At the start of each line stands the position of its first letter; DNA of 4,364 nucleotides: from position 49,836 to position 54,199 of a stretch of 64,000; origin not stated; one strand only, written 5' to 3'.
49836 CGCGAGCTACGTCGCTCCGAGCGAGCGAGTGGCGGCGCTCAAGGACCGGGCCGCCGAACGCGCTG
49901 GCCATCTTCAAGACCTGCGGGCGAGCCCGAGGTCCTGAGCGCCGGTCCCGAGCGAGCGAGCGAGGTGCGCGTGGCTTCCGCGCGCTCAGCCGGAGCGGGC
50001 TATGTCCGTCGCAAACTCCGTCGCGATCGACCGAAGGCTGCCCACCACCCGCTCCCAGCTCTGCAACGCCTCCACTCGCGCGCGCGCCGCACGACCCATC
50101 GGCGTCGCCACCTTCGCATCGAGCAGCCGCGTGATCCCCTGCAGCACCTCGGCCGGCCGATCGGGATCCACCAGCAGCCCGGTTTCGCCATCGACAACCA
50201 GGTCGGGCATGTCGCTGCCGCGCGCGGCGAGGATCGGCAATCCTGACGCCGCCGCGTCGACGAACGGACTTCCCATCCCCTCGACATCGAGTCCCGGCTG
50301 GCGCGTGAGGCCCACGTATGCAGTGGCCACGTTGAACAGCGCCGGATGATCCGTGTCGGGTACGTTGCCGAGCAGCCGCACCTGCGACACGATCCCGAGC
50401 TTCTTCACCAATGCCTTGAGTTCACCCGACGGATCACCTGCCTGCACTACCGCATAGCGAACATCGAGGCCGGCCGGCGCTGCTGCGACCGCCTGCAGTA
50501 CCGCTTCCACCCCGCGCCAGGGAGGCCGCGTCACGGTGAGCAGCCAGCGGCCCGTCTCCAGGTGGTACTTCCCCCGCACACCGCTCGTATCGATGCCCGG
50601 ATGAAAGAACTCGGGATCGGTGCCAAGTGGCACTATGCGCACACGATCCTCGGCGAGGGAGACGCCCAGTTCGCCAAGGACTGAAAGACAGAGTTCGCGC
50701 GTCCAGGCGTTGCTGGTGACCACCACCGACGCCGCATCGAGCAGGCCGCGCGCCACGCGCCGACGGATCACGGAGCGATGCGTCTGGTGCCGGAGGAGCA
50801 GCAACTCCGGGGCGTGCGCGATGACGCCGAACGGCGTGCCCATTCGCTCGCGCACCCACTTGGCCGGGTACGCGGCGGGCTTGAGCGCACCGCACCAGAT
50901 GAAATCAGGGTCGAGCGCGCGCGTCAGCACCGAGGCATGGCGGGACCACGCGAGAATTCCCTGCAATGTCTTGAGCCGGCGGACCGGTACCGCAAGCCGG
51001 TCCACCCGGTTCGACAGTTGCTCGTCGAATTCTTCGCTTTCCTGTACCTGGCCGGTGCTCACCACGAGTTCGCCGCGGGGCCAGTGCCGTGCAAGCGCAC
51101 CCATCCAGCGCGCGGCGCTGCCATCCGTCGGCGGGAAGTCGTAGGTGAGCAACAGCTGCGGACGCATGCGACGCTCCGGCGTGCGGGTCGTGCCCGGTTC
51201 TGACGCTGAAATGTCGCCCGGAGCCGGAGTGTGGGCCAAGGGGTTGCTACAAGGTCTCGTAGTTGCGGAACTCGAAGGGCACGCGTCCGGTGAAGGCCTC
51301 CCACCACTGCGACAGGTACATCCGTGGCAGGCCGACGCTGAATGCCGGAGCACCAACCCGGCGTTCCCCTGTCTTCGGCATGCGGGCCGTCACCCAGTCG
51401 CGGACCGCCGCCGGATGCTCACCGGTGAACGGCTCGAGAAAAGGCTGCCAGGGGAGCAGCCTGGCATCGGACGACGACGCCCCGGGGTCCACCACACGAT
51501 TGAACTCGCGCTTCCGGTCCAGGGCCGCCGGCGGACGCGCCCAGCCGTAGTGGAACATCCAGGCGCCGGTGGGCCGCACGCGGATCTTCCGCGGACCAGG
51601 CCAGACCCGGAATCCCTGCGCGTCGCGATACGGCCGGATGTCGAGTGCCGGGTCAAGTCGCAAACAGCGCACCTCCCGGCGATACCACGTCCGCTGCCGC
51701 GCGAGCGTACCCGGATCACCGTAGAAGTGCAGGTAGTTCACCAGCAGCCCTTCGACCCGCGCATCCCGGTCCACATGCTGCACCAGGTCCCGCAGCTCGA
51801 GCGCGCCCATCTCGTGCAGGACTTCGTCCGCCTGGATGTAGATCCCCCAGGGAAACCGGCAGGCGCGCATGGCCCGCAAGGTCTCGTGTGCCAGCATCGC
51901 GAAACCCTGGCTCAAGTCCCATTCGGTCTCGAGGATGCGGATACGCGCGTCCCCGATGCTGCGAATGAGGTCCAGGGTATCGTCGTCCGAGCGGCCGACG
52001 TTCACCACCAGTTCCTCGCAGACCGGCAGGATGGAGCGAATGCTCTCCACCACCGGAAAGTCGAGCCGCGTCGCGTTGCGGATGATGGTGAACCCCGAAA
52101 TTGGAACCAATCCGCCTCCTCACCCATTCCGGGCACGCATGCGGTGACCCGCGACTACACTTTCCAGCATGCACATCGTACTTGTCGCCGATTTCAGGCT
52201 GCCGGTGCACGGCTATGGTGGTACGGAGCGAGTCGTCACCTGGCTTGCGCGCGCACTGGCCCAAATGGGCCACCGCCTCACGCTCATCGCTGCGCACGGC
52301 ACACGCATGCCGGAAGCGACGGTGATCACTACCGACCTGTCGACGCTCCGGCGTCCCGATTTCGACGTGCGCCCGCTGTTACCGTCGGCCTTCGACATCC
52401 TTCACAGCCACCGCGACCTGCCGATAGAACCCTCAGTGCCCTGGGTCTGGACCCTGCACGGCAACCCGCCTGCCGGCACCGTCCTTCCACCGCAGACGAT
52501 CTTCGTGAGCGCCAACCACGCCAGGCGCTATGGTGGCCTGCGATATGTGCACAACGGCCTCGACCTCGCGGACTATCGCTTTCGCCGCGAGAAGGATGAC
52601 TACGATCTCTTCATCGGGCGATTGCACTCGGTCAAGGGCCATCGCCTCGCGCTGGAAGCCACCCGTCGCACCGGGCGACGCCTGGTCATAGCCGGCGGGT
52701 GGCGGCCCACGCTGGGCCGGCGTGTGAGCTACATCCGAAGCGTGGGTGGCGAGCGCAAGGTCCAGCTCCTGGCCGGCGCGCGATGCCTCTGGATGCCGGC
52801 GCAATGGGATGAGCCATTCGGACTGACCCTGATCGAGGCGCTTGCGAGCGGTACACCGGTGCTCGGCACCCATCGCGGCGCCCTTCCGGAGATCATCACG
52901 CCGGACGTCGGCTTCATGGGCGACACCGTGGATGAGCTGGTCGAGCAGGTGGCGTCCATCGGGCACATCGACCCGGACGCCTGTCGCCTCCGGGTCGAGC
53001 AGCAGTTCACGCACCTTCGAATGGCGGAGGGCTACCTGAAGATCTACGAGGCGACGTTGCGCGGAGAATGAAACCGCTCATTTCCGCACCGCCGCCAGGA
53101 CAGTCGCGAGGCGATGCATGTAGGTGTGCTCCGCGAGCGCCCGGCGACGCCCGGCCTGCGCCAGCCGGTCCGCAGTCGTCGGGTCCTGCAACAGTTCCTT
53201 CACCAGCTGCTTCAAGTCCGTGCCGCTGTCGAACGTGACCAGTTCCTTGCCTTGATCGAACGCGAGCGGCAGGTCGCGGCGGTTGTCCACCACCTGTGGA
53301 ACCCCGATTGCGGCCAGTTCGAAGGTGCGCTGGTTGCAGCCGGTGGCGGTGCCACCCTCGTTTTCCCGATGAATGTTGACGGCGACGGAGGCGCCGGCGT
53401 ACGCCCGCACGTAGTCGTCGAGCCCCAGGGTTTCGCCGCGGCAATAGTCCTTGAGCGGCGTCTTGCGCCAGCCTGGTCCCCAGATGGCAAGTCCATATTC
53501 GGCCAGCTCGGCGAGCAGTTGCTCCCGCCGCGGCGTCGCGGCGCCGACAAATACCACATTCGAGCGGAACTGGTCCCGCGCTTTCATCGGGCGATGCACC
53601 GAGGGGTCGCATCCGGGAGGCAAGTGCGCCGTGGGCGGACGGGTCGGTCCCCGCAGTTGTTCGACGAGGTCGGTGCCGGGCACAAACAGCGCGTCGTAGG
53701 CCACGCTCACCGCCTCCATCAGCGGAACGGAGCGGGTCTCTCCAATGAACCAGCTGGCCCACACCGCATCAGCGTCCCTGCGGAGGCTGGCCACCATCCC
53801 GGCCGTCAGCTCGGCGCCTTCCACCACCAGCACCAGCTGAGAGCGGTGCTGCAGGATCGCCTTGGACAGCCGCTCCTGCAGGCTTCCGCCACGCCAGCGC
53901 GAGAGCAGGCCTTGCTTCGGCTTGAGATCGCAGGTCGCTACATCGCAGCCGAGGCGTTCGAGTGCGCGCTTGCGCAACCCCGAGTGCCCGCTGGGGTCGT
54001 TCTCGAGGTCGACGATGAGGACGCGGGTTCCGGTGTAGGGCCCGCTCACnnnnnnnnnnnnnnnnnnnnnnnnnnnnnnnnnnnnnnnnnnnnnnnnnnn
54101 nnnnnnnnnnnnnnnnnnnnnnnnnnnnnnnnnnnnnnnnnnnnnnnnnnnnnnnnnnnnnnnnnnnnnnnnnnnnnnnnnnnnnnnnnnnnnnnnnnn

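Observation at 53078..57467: PorX-like receiver-PglZ protein translationally coupled to an MsbA-like exporter and a CgeB-like glycosyltransferase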

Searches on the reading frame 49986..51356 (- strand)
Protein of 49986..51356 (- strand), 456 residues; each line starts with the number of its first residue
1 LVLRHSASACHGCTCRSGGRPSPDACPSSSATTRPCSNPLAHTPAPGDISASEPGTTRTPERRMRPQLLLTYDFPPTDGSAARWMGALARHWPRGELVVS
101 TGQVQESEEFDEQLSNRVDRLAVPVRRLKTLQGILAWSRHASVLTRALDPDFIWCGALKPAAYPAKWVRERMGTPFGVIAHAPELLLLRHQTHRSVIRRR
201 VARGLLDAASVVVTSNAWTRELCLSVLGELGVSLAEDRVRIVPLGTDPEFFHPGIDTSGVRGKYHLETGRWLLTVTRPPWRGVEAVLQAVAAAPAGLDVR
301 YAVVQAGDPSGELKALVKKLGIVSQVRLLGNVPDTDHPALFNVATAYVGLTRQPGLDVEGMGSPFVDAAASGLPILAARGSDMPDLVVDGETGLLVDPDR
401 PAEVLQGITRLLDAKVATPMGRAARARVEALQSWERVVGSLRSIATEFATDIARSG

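Call 7: search_protein_families(library=pfam, proteins=[window:49986-51356:-], max_evalue=0.01)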
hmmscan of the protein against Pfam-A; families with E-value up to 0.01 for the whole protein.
window:49986-51356:- (456 aa): 4 families
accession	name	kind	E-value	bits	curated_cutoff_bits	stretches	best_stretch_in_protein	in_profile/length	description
PF00534.26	Glycos_transf_1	-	4.1e-17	62.7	26.4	1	279-424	26-169/172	Glycosyl transferases group 1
PF13692.12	Glyco_trans_1_4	-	1.6e-15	58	27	1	273-413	5-141/142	Glycosyl transferases group 1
PF13524.12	Glyco_trans_1_2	-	2.7e-07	31.1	25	1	325-438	28-139/144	Glycosyl transferase-like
PF13439.12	Glyco_transf_4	-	1.2e-06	29.1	28.5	1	87-249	10-169/170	Glycosyltransferase Family 4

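Call 8: search_protein_families(library=ncbifam, proteins=[window:49986-51356:-], max_evalue=0.001)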
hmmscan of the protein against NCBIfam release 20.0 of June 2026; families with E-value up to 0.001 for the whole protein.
window:49986-51356:- (456 aa): 14 families
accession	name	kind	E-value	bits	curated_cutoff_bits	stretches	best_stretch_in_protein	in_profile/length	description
NF041876.1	EPS_EpsE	equivalog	3e-16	59.7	400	1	218-430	168-378/389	exopolysaccharide biosynthesis GT4 family glycosyltransferase EpsE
TIGR03088.1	stp2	hypoth_equivalog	2.3e-14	53.2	409.05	1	234-440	157-365/374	TIGR03088 family PEP-CTERM/XrtA system glycosyltransferase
TIGR03449.1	mycothiol_MshA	equivalog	7.2e-14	51.5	462.5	1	192-444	148-399/406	D-inositol-3-phosphate glycosyltransferase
NF053787.1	GlcN_PG_synth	equivalog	1.7e-12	46.9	480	1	359-442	272-353/361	N-acetylglucosaminyl phosphatidylglycerol synthase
TIGR04063.1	stp3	hypoth_equivalog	4.9e-11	42.2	442.05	1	105-444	47-391/397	TIGR04063 family PEP-CTERM/XrtA system glycosyltransferase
TIGR02149.1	glgA_Coryne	subfamily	9.9e-10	38.1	302.4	1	208-438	145-380/391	glycogen synthase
TIGR04047.1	MSMEG_0565_glyc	hypoth_equivalog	4.2e-07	29.4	259.85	1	204-436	135-362/373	MSMEG_0565 family glycosyltransferase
TIGR04005.1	wcaL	equivalog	4.3e-06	25.9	537.6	1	295-431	250-389/406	colanic acid biosynthesis glycosyltransferase WcaL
TIGR03999.1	thiol_BshA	equivalog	8.9e-06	24.9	273.7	1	284-438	215-363/375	N-acetyl-alpha-D-glucosaminyl L-malate synthase BshA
TIGR02472.1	sucr_P_syn_N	equivalog_domain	9e-06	24.8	576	1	334-435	327-428/439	sucrose-phosphate synthase, putative, glycosyltransferase domain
NF038229.1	Glyco4_Geo_Pelo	equivalog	2.2e-05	23.6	400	1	314-444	208-332/338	GPMC system family 4 glycosyltransferase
NF041010.1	glycosy_Agl16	equivalog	3.6e-05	22.8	575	1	312-441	222-344/352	glycosylation protein Agl16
NF007640.0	PRK10307.1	subfamily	9.1e-05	21.5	276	1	281-441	242-400/411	WcaI family glycosyltransferase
TIGR02468.1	sucrsPsyn_pln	equivalog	0.00057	17.8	1143.95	1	332-416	556-639/1051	sucrose-phosphate synthase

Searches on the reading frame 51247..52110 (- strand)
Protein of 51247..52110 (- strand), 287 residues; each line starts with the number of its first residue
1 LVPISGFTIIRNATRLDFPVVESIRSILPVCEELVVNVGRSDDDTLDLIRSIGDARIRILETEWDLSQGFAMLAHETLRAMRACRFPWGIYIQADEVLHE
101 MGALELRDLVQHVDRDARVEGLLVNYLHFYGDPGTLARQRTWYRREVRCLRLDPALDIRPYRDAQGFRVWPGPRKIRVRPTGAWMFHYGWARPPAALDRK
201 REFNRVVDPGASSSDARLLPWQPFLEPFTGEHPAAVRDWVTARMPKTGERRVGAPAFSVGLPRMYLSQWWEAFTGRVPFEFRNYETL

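Call 7: search_protein_families(library=pfam, proteins=[window:51247-52110:-], max_evalue=0.01)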
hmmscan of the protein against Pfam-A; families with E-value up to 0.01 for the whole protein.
window:51247-52110:- (287 aa): 0 families

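Call 8: search_protein_families(library=ncbifam, proteins=[window:51247-52110:-], max_evalue=0.001)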
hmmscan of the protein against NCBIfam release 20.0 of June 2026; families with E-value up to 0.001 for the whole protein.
window:51247-52110:- (287 aa): 0 families

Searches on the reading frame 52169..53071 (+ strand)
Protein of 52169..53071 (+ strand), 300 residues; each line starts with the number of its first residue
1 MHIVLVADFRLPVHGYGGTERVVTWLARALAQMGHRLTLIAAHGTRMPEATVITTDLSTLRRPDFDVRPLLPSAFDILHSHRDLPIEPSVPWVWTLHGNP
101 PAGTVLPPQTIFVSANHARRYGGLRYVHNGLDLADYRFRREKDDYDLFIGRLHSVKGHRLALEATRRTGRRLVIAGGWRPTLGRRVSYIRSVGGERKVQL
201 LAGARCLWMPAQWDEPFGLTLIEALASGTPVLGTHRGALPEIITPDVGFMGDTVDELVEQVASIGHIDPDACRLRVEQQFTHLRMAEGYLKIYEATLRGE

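Call 7: search_protein_families(library=pfam, proteins=[window:52169-53071:+], max_evalue=0.01)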
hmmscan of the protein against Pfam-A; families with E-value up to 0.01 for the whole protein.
window:52169-53071:+ (300 aa): 5 families
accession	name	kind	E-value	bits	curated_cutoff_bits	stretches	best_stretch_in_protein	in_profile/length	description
PF00534.26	Glycos_transf_1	-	7.3e-17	61.9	26.4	1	140-264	12-155/172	Glycosyl transferases group 1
PF13692.12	Glyco_trans_1_4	-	2.4e-13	51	27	1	147-262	5-137/142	Glycosyl transferases group 1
PF13439.12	Glyco_transf_4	-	2.6e-07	31.3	28.5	1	16-110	1-109/170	Glycosyltransferase Family 4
PF20706.3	GT4-conflict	-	1.9e-05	24.3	26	0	199-243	277-320/385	Family 4 Glycosyltransferase in conflict systems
PF13524.12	Glyco_trans_1_2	-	0.00014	22.2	25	1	159-265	3-112/144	Glycosyl transferase-like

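Call 8: search_protein_families(library=ncbifam, proteins=[window:52169-53071:+], max_evalue=0.001)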
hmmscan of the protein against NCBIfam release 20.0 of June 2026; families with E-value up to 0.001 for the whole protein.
window:52169-53071:+ (300 aa): 16 families
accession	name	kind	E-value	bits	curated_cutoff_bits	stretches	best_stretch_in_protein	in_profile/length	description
NF053787.1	GlcN_PG_synth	equivalog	3.2e-12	46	480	1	146-295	200-358/361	N-acetylglucosaminyl phosphatidylglycerol synthase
NF041010.1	glycosy_Agl16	equivalog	1.3e-09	37.4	575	1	126-264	160-315/352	glycosylation protein Agl16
NF041876.1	EPS_EpsE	equivalog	1.5e-09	37.6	400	1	181-247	273-338/389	exopolysaccharide biosynthesis GT4 family glycosyltransferase EpsE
TIGR03999.1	thiol_BshA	equivalog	4.9e-09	35.6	273.7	1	193-296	261-373/375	N-acetyl-alpha-D-glucosaminyl L-malate synthase BshA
TIGR03088.1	stp2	hypoth_equivalog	1.4e-06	27.6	409.05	1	199-297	268-374/374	TIGR03088 family PEP-CTERM/XrtA system glycosyltransferase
TIGR02472.1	sucr_P_syn_N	equivalog_domain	2.3e-05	23.4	576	1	204-252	340-389/439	sucrose-phosphate synthase, putative, glycosyltransferase domain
NF046085.1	XrtY_assoc_Gly1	equivalog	3e-05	23.1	400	1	182-296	263-384/387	XrtY-associated glycosyltransferase XYAG1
TIGR03449.1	mycothiol_MshA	equivalog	4e-05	22.7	462.5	1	184-243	284-342/406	D-inositol-3-phosphate glycosyltransferase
NF038295.1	EPS_HpsP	equivalog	6e-05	22.2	550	0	191-260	275-344/388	hormogonium polysaccharide biosynthesis glycosyltransferase HpsP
TIGR04047.1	MSMEG_0565_glyc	hypoth_equivalog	0.00011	21.4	259.85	1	198-236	271-308/373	MSMEG_0565 family glycosyltransferase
NF038298.1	EPS_HpsO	equivalog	0.0002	20.2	575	1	212-250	296-333/388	hormogonium polysaccharide biosynthesis glycosyltransferase HpsO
NF012028.0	PRK15484.1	subfamily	0.0003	20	618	1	200-245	273-318/380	lipopolysaccharide N-acetylglucosaminyltransferase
TIGR02095.1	glgA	subfamily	0.00037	19.3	328.45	0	199-245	364-409/477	glycogen/starch synthase, ADP-glucose type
TIGR02149.1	glgA_Coryne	subfamily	0.00039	19.6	302.4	0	198-247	278-326/391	glycogen synthase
NF038255.1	exopoly_VpsD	equivalog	0.00058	18.8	300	1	214-296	292-379/381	VpsD family glycosyltransferase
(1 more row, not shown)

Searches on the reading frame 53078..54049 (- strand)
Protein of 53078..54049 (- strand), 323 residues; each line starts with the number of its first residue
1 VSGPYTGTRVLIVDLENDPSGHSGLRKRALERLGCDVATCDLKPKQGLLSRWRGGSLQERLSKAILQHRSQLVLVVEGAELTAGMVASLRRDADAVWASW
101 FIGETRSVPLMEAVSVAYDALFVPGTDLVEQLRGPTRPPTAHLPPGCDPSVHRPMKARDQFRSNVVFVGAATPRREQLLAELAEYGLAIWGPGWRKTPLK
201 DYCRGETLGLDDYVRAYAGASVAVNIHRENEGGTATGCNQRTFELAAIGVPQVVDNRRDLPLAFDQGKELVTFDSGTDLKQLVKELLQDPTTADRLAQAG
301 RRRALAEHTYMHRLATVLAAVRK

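Call 7: search_protein_families(library=pfam, proteins=[window:53078-54049:-], max_evalue=0.01)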
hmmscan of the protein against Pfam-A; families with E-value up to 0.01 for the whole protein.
window:53078-54049:- (323 aa): 1 family
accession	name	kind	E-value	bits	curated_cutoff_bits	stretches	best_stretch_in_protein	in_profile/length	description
PF13524.12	Glyco_trans_1_2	-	1.5e-32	113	25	1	175-319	2-144/144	Glycosyl transferase-like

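Call 8: search_protein_families(library=ncbifam, proteins=[window:53078-54049:-], max_evalue=0.001)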
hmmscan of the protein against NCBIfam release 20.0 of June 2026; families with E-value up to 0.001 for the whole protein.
window:53078-54049:- (323 aa): 0 families

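Call 44: search_solved_structures(query=window:53078-54049:-, max_evalue=1, show_alignments=0)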
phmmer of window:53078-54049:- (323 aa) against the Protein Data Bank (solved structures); distinct sequences matched with E-value up to 1: 2.
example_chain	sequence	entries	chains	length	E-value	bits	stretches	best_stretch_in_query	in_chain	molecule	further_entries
3oka_A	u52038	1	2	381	0.28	13.4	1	210-310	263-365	GDP-mannose-dependent alpha-(1-6)-phosphatidylinositol monomannoside mannosyltransferase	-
3okc_A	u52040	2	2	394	0.3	13.3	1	210-310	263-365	GDP-mannose-dependent alpha-(1-6)-phosphatidylinositol monomannoside mannosyltransferase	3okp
